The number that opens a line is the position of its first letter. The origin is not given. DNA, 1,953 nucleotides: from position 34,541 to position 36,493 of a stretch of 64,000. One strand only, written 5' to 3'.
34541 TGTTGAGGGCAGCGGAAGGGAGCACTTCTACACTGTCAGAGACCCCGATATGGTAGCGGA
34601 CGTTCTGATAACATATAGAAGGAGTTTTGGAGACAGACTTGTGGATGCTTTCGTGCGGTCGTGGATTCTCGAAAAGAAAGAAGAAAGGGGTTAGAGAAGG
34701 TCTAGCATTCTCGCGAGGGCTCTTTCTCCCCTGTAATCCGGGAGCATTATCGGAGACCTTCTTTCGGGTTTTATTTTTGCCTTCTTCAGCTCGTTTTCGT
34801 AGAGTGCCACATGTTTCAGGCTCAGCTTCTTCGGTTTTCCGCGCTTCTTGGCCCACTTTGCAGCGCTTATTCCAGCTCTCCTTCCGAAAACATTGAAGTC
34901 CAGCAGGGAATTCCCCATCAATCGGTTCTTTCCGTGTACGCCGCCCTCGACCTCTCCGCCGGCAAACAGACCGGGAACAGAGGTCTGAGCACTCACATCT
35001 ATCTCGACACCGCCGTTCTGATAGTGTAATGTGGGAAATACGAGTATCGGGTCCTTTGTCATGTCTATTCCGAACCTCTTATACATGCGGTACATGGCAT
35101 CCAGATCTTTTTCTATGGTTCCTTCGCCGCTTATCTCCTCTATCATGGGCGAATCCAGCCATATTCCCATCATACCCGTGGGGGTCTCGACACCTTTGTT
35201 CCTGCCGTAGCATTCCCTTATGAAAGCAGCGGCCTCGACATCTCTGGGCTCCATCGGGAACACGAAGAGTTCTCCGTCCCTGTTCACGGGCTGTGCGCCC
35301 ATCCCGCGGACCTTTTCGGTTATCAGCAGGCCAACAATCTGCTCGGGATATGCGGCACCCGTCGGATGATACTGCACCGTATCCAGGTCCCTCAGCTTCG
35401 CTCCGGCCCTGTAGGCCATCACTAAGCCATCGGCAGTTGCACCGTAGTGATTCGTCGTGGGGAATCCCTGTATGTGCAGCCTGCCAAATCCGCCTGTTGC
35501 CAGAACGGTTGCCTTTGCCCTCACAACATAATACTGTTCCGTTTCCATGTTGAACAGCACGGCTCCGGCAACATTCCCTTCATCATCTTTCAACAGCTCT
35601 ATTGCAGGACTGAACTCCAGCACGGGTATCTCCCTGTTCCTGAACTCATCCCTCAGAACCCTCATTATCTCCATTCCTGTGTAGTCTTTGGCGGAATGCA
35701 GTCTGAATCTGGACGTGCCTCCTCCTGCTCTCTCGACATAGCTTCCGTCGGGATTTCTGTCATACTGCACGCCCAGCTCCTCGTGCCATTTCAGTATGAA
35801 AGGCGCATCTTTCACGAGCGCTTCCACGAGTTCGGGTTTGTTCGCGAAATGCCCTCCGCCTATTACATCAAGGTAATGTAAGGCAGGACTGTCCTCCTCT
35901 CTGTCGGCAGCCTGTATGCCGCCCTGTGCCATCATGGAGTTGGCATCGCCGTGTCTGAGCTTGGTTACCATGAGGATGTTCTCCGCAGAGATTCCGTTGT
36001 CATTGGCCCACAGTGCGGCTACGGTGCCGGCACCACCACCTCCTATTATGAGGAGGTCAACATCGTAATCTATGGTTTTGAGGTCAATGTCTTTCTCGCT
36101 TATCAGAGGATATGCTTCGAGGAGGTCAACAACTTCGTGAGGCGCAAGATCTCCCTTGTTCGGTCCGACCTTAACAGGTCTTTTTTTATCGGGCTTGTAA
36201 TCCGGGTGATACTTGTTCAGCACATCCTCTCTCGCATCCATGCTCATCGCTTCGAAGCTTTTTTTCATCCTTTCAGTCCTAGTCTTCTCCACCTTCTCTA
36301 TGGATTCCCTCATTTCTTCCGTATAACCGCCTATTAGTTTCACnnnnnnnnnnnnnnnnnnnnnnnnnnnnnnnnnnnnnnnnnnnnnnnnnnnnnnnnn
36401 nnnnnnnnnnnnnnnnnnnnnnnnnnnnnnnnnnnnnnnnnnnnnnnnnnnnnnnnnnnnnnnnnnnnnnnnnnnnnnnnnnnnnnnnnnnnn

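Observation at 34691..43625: HdrA-MvhDGA-protease-HdrCB fused in one operon with an SdhB/SdhA-like pair: possible H2-driven bifurcating complex feeding a fumarate-reductase-type module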

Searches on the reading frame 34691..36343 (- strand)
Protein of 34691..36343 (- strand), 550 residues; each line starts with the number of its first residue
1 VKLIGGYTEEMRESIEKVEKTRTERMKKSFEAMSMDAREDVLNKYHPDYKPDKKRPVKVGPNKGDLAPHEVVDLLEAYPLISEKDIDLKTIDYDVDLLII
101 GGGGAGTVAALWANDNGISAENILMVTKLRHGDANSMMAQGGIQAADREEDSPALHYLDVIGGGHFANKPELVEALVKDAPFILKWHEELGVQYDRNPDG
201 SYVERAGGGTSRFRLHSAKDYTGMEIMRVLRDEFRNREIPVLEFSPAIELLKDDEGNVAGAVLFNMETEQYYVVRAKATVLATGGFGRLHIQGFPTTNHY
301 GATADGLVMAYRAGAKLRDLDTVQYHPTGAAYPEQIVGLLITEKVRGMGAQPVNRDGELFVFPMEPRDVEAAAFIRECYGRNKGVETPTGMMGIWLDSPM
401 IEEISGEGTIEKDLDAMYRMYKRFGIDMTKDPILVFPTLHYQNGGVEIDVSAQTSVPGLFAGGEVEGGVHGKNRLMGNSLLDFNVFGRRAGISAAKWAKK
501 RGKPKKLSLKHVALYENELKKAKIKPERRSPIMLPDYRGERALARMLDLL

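Call 3: search_protein_families(library=pfam, proteins=[window:34691-36343:-])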
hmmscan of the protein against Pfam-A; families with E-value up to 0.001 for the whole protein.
window:34691-36343:- (550 aa): 4 families
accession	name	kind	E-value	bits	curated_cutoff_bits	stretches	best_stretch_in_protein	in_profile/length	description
PF00890.30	FAD_binding_2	-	9.6e-69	233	20.4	1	96-480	1-414/414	FAD binding domain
PF07992.20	Pyr_redox_2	-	7.7e-06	26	26.1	0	96-185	2-58/291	Pyridine nucleotide-disulphide oxidoreductase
PF03486.20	HI0933_like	-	6.1e-05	23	50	0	96-465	2-219/244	HI0933-like protein Rossmann domain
PF01266.30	DAO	-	0.00096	19.2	27.9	0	96-201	1-89/353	FAD dependent oxidoreductase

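Call 4: search_protein_families(library=ncbifam, proteins=[window:34691-36343:-])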
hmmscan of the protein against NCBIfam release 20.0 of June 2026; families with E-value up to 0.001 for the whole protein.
window:34691-36343:- (550 aa): 46 families (the best 25 are shown)
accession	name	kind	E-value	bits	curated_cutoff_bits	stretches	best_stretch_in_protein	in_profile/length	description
NF004900.0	PRK06263.1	equivalog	3.6e-97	326.2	718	1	93-517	6-422/546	fumarate reductase (CoM/CoB) subunit TfrA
TIGR01812.1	sdhA_frdA_Gneg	subfamily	2e-83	280.8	567.3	1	96-516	1-422/568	succinate dehydrogenase or fumarate reductase, flavoprotein subunit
NF005866.0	PRK07803.1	equivalog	7.9e-82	275.4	819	2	93-366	7-289/631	fumarate reductase/succinate dehydrogenase flavoprotein subunit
TIGR00551.1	nadB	equivalog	1.1e-81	275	452.75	1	95-528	3-419/489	L-aspartate oxidase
NF005867.0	PRK07804.1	equivalog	3.9e-79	266.3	639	1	94-509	18-428/548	L-aspartate oxidase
NF004724.0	PRK06069.1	subfamily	3.7e-72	243.3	826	1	95-517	6-433/577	succinate dehydrogenase/fumarate reductase flavoprotein subunit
NF005636.0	PRK07395.1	subfamily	4.2e-72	243.1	723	1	89-493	7-401/560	L-aspartate oxidase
NF005701.0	PRK07512.1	equivalog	1.4e-69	234.8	528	1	96-506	11-405/516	L-aspartate oxidase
NF005978.0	PRK08071.1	equivalog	3e-68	230.5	621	1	96-506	5-396/514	L-aspartate oxidase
TIGR01816.1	sdhA_forward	equivalog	3.4e-66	223.6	727.35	1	95-521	3-438/584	succinate dehydrogenase flavoprotein subunit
NF006686.0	PRK09231.1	equivalog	6.2e-65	219.8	854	1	94-513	5-430/598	fumarate reductase (quinol) flavoprotein subunit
NF004820.0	PRK06175.1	equivalog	7.2e-65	219.5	472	1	94-495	4-384/433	L-aspartate oxidase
NF004613.0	PRK05945.1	equivalog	1.1e-64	219.1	824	1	94-505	3-420/575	succinate dehydrogenase/fumarate reductase flavoprotein subunit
TIGR01176.1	fum_red_Fp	equivalog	9.5e-63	212.7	932.7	1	95-509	4-424/580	fumarate reductase (quinol) flavoprotein subunit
NF006567.0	PRK09077.1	equivalog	3.5e-62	210.3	629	1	92-502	6-413/537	L-aspartate oxidase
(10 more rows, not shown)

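Call 12: find_homologous_proteins(query=window:34691-36343:-)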
Query window:34691-36343:- (550 aa): 8000 proteins with E <= 0.001 among 8000 candidates; the best 120 are listed.
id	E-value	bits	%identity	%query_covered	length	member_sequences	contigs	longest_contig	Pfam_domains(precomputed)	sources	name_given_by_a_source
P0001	0.0e+0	1251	100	100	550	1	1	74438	PF00890.31,PF07992.21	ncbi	-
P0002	0.0e+0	1207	96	100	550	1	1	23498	PF00890.31,PF07992.21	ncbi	-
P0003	0.0e+0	1133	89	100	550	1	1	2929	PF00890.31,PF07992.21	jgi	-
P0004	0.0e+0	1125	89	100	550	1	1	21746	PF00890.31,PF07992.21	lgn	-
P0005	0.0e+0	1118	88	100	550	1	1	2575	PF00890.31,PF07992.21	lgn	-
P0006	0.0e+0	1117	89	100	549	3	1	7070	PF00890.31,PF07992.21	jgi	jgi:succinate dehydrogenase/fumarate reductase flavoprotein subunit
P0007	0.0e+0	1114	87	100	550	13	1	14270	PF00890.31,PF07992.21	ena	-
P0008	0.0e+0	1109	88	100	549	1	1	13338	PF00890.31,PF07992.21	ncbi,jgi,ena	-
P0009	0.0e+0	1096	85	100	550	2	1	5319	PF00890.31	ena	-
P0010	0.0e+0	1092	86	100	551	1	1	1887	PF00890.31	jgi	-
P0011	0.0e+0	1092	86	100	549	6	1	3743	PF00890.31,PF07992.21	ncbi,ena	-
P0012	0.0e+0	1076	85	100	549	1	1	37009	PF00890.31,PF07992.21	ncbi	-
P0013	0.0e+0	1073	85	100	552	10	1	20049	PF00890.31,PF07992.21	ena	-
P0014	0.0e+0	1072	85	100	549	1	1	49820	PF00890.31,PF07992.21,PF03486.21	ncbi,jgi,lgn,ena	-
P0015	2.7e-287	972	77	100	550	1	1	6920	PF00890.31,PF07992.21,PF03486.21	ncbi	-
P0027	1.3e-275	933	73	100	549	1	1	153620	PF00890.31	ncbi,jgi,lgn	ncbi:MAG: FAD-binding protein [Candidatus Methanofastidiosia archaeon]|jgi:succinate dehydrogenase /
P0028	6.1e-275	931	74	100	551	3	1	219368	PF00890.31,PF07992.21,PF03486.21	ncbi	ncbi:MAG: FAD-binding protein [Candidatus Asgardarchaeia archaeon]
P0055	2.3e-269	913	72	99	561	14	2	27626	PF00890.31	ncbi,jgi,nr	ncbi:MAG: FAD-binding protein [Candidatus Acetothermia bacterium]|jgi:succinate dehydrogenase / fuma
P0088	1.3e-263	894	71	100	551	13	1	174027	PF00890.31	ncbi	ncbi:MAG: FAD-binding protein [Candidatus Heimdallarchaeota archaeon]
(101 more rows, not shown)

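Call 13: find_encoding_contigs(protein=P0001, flank=10000, max_places=3)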
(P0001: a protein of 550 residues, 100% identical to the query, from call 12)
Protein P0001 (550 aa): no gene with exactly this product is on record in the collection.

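Call 17: search_solved_structures(query=window:34691-36343:-, max_evalue=1e-10, show_alignments=2)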
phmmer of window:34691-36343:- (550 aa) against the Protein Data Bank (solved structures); distinct sequences matched with E-value up to 1e-10: 53.
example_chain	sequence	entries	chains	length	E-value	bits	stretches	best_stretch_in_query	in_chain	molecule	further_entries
7d6v_A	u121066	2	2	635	2.8e-63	217.7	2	94-366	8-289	Succinate dehydrogenase subunit A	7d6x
2b76_A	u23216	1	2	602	5.3e-53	183.8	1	93-511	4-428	Fumarate reductase flavoprotein subunit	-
3p4p_A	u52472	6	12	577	1.3e-52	182.5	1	93-511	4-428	Fumarate reductase flavoprotein subunit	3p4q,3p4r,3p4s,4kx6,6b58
1kf6_A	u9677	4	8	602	1.5e-52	182.3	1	93-511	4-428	FUMARATE REDUCTASE FLAVOPROTEIN | Fumarate reductase flavoprotein subunit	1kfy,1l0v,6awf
5vpn_A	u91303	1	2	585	3.3e-52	181.2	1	93-511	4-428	Fumarate reductase flavoprotein subunit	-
3cir_A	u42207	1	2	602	7e-52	180.1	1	93-511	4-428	Fumarate reductase flavoprotein subunit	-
1nek_A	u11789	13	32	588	1.8e-51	178.7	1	94-503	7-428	Succinate dehydrogenase flavoprotein subunit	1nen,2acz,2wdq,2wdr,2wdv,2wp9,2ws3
6lum_A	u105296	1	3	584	4.8e-51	177.3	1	94-500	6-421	Succinate dehydrogenase subunit A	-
1ksu_A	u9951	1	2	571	1.1e-48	169.5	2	82-377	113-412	flavocytochrome c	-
1q9i_A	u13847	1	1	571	5.7e-48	167.2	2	82-377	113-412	flavocytochrome c3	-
1p2h_A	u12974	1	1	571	6.3e-48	167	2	82-377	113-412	flavocytochrome c3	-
1p2e_A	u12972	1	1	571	6.3e-48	167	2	82-377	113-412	flavocytochrome c3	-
1qjd_A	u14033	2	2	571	6.3e-48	167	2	82-377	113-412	FLAVOCYTOCHROME C3 | Fumarate reductase flavoprotein subunit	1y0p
1jry_A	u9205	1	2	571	1.6e-47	165.7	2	82-377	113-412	FLAVOCYTOCHROME C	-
2b7s_A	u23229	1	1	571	1.6e-47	165.7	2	82-377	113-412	Fumarate reductase flavoprotein subunit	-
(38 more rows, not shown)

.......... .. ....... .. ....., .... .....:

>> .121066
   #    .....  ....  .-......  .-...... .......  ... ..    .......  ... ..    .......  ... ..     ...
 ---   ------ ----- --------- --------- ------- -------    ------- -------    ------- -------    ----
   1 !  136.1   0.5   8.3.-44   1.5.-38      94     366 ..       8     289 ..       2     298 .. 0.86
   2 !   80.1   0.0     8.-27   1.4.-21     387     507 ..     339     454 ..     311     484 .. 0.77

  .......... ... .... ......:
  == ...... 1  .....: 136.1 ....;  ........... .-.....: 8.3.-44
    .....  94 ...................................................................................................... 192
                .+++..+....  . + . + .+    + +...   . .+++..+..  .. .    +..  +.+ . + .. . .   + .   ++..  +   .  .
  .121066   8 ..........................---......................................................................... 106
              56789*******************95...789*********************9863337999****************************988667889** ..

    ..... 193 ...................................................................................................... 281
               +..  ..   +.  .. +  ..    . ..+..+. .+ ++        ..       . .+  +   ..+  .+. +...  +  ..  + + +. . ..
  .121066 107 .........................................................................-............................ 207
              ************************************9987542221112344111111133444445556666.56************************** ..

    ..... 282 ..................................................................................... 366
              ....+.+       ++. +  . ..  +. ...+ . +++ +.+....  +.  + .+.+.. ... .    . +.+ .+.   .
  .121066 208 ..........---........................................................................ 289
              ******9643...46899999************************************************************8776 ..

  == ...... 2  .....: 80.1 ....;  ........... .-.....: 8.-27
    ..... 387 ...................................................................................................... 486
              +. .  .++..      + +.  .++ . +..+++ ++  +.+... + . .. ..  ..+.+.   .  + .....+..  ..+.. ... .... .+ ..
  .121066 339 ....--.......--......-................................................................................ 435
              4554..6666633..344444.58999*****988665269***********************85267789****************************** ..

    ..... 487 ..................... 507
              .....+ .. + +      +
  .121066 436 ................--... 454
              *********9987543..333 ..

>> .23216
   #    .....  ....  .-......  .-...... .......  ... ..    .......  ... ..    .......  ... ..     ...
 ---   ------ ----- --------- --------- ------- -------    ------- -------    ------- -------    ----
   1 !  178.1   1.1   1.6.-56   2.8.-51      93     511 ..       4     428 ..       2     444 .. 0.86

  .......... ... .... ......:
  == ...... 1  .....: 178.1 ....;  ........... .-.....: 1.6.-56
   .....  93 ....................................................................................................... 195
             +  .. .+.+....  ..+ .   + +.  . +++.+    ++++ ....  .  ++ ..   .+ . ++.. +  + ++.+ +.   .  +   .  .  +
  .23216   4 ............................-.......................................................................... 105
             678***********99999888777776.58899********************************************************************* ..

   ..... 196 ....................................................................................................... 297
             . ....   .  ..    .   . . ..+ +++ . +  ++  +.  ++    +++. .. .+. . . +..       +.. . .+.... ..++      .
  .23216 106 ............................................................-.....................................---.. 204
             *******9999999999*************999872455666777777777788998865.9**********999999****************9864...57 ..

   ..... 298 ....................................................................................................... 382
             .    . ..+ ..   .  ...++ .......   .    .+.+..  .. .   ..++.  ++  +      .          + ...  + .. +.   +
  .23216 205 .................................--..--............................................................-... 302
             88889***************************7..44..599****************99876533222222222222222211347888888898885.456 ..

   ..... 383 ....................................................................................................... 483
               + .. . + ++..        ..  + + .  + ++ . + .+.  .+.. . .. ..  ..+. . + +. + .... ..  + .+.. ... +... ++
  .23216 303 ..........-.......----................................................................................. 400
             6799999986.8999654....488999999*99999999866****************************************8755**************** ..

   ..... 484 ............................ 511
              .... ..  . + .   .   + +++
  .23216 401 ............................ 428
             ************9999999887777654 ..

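Call 20: find_related_loci(query=window:34691-36343:-, collection=genome_contigs, flank=10000)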
Query window:34691-36343:- (550 aa) in genome_contigs; peptide patterns used: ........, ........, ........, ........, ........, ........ (x = any residue, [..] = any of these).
199 stretches matched a pattern; 166 encode a relative of the query (tblastn E <= 1e-3); the best 80 are kept; 80 distinct loci.
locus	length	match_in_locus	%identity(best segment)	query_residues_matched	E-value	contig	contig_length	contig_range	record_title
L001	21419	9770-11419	95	1-550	0e+0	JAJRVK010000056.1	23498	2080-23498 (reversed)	MAG: archaeon isolate Dive96_bin10.379 k141_2164773, whole genome shotgun sequence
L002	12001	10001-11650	86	1-550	0e+0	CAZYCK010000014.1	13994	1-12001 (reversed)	MAG TPA_asm: uncultured Thermoplasmatales archaeon isolate binchicken_co164_186 genome assembly, contig: NODE_1060_lengt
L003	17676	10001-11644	87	1-548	0e+0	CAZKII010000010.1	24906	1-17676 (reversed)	MAG TPA_asm: uncultured Thermoplasmata archaeon isolate SRP141559_co1_83 genome assembly, contig: NODE_859_length_24906_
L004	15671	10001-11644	87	1-548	0e+0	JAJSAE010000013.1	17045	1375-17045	MAG: archaeon isolate Dive96_bin4.290 k141_662705, whole genome shotgun sequence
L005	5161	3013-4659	88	1-550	0e+0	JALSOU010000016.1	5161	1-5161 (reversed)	MAG: Thermoplasmata archaeon isolate 356-284_metabat1_scaf2bin.148 356-284_scaffold_12727_c1, whole genome shotgun seque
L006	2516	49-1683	86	6-550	0e+0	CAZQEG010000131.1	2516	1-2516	MAG TPA_asm: uncultured Thermoplasmata archaeon isolate binchicken_co164_190 genome assembly, contig: NODE_31816_length_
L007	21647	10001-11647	86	1-550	0e+0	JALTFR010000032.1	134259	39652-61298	MAG: Thermoplasmata archaeon isolate S014_metabat2_scaf2bin.124 S014_NODE_3_length_134259_cov_4.260154, whole genome sho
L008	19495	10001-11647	85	1-550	0e+0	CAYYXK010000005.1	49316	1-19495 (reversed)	MAG TPA_asm: uncultured Thermoplasmata archaeon isolate SRP141559_co1_62 genome assembly, contig: NODE_176_length_49316_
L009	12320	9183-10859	73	1-549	0e+0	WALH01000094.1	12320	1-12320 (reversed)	MAG: DHVE2 group archaeon isolate S014_50 k151_95129, whole genome shotgun sequence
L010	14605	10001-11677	73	1-549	0e+0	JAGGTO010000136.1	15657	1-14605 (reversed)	MAG: Thermoplasmata archaeon isolate AUK050 PB_MBMC_004_c_000000000025, whole genome shotgun sequence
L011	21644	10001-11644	73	1-550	0e+0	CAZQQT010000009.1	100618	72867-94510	MAG TPA_asm: uncultured Thermococci archaeon isolate SRP141376_co1_33 genome assembly, contig: NODE_514_length_100618_co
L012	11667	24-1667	72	1-549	0e+0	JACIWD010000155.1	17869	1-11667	MAG: Candidatus Mnemosynella bozhongmuii isolate MAG-16 Archaeoglobi_M_bin1_Scaffold_155, whole genome shotgun sequence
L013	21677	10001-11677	73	1-549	0e+0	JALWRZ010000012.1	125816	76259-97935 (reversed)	MAG: DHVE2 group archaeon isolate M2_metabat2_scaf2bin.040 M2_NODE_59_length_125816_cov_7.788677, whole genome shotgun s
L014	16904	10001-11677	72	1-549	0e+0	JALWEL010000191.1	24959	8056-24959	MAG: DHVE2 group archaeon isolate T11_metabat1_scaf2bin.092 T11_NODE_594_length_24959_cov_1.927110, whole genome shotgun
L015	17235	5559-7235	73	1-549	0e+0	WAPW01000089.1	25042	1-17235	MAG: Aciduliprofundum sp. isolate S145_39 k151_65971, whole genome shotgun sequence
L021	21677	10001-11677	72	1-549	0e+0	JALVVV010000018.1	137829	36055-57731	MAG: DHVE2 group archaeon isolate M10_metabat1_scaf2bin.049 M10_NODE_21_length_137829_cov_33.042403, whole genome shotgu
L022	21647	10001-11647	67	1-550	0e+0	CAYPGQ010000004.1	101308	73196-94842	MAG TPA_asm: uncultured Eubacteriales bacterium isolate SRP068000_co1_174 genome assembly, contig: NODE_115_length_10130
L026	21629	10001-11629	69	6-549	0e+0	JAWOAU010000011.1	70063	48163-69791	MAG: Thermoplasmata archaeon isolate BLK2-2.bin.13 k191_2405246, whole genome shotgun sequence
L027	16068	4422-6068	67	1-550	0e+0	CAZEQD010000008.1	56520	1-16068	MAG TPA_asm: uncultured Eubacteriales bacterium isolate binchicken_co19_621 genome assembly, contig: NODE_563_length_565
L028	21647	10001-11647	67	1-550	0e+0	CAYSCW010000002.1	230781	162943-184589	MAG TPA_asm: uncultured Eubacteriales bacterium isolate binchicken_co34_437 genome assembly, contig: NODE_14_length_2307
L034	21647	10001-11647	67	1-550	0e+0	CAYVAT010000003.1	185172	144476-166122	MAG TPA_asm: uncultured Eubacteriales bacterium isolate binchicken_co178_256 genome assembly, contig: NODE_137_length_18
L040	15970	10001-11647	68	1-550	0e+0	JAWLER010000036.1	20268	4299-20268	MAG: Anaerolineales bacterium isolate 20BLK6-1.bin.76 NODE_2549_length_20268_cov_7.744757, whole genome shotgun sequence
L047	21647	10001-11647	67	1-550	0e+0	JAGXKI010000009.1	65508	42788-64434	Bacterium isolate GSL_GB14_3 NODE_56_length_65508_cov_9.60302, whole genome shotgun sequence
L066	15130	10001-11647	65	1-550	0e+0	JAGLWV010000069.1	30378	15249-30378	MAG: Candidatus Aminicenantes bacterium isolate RS_12_32 ZL285.bin.32.fa_69, whole genome shotgun sequence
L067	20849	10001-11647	65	1-550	0e+0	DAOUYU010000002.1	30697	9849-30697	MAG TPA_asm: Candidatus Aminicenantes bacterium isolate CSMAG_935 CSMAG_935_k141_1578437_length_30697_cov_6.9508, whole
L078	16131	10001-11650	65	1-550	0e+0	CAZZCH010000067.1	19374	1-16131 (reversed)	MAG TPA_asm: uncultured Eubacteriales bacterium isolate SRP178699_co1_153 genome assembly, contig: NODE_3427_length_1937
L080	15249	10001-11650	64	1-550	0e+0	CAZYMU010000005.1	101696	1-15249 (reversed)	MAG TPA_asm: uncultured Eubacteriales bacterium isolate binchicken_co262_58 genome assembly, contig: NODE_116_length_101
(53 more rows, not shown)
